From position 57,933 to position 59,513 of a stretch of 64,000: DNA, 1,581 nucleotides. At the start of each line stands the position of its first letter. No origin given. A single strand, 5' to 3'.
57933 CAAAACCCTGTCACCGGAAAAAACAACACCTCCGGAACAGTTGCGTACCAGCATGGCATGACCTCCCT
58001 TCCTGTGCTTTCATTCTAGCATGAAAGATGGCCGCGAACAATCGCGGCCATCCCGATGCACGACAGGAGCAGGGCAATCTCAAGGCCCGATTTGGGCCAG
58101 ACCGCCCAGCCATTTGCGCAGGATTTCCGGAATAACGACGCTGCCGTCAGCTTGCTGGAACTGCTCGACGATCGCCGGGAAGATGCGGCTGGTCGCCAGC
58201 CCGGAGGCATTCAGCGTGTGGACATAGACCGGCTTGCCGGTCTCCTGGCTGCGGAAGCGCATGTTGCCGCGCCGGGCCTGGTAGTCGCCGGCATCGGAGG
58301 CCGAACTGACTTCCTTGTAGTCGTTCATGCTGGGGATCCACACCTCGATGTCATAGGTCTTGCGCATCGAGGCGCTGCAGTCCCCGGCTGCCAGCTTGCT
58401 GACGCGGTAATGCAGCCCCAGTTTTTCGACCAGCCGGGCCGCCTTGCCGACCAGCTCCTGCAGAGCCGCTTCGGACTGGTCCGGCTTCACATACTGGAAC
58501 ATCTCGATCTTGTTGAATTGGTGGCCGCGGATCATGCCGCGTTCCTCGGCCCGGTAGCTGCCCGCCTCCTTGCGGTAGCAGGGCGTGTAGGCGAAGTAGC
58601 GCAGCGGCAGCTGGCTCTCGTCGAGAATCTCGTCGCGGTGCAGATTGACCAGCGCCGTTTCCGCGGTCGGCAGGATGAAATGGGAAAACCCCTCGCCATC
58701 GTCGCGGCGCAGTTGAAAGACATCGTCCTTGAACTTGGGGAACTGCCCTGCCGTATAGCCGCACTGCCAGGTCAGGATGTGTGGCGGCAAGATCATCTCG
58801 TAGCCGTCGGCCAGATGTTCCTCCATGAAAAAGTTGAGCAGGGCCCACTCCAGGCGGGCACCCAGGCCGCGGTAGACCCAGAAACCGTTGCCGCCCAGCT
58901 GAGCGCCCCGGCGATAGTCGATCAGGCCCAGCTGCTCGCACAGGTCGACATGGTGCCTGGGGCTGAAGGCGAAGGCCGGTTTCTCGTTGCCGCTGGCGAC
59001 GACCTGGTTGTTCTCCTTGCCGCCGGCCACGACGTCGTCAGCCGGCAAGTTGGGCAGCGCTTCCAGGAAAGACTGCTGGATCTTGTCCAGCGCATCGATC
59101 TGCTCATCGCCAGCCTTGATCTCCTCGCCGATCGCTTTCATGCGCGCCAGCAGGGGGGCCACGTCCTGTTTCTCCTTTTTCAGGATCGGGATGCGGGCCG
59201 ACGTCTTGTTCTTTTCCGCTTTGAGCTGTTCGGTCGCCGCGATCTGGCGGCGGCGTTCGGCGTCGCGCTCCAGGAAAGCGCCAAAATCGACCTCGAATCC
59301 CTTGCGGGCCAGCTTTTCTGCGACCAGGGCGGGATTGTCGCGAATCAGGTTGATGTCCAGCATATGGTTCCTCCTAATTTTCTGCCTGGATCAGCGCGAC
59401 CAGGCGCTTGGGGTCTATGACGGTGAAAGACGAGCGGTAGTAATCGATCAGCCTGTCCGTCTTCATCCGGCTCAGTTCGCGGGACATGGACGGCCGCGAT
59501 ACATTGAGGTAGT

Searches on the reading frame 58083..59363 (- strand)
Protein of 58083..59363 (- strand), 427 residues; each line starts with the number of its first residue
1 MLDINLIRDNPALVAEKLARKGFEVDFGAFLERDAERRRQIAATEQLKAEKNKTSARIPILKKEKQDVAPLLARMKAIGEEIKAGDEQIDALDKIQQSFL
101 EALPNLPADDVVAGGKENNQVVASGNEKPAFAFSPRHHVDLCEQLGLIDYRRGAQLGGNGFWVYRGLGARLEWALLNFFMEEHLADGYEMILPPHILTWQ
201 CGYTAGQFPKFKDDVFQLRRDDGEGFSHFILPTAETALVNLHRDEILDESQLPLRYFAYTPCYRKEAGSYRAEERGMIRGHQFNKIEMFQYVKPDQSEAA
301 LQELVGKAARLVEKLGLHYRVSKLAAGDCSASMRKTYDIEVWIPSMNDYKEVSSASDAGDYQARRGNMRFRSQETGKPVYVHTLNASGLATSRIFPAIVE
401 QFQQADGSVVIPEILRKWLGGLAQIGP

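Call 74: find_homologous_proteins(query=window:58083-59363:-, max_evalue=1e-50)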
Query window:58083-59363:- (427 aa): 8000 proteins with E <= 1e-50 among 8000 candidates; the best 120 are listed.
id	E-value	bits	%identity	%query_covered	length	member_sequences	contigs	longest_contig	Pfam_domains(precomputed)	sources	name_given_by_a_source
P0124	1.7e-287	971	100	100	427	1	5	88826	PF00587.31,PF02403.28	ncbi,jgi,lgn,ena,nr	ncbi:MAG: serine--tRNA ligase [Clostridiaceae bacterium]|jgi:seryl-tRNA synthetase|nr:serine--tRNA l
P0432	1.5e-271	918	93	100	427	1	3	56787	PF00587.31,PF02403.28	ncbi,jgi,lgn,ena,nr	ncbi:MAG: serine--tRNA ligase [Clostridiales bacterium]|nr:serine--tRNA ligase [Clostridiales bacter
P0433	3.8e-271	917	93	100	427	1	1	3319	PF00587.31,PF02403.28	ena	-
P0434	4.0e-271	917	93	100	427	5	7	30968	PF00587.31,PF02403.28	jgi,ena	-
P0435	1.9e-270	915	93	100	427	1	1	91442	PF00587.31,PF02403.28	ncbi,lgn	-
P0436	1.9e-270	915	93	100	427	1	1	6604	PF00587.31,PF02403.28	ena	-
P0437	2.6e-270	914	93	100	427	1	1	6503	PF00587.31,PF02403.28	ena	-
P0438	6.6e-243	824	83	100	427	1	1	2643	PF00587.31,PF02403.28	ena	-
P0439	2.1e-242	822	83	100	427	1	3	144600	PF00587.31,PF02403.28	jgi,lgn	jgi:seryl-tRNA synthetase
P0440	3.9e-241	818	83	100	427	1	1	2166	PF00587.31,PF02403.28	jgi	jgi:seryl-tRNA synthetase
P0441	3.9e-241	818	82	100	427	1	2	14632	PF00587.31,PF02403.28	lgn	-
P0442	1.8e-240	816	83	100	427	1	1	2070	PF00587.31,PF02403.28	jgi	jgi:seryl-tRNA synthetase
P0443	6.9e-240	814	82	100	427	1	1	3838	PF00587.31,PF02403.28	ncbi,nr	ncbi:MAG: serine--tRNA ligase [Bacillota bacterium]|nr:serine--tRNA ligase [Bacillota bacterium]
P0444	8.6e-239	811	83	100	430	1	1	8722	PF00587.31,PF02403.28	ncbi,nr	ncbi:MAG: serine--tRNA ligase [Ruminococcaceae bacterium]|nr:serine--tRNA ligase [Oscillospiraceae b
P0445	1.3e-238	810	82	100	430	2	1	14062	PF00587.31,PF02403.28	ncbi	-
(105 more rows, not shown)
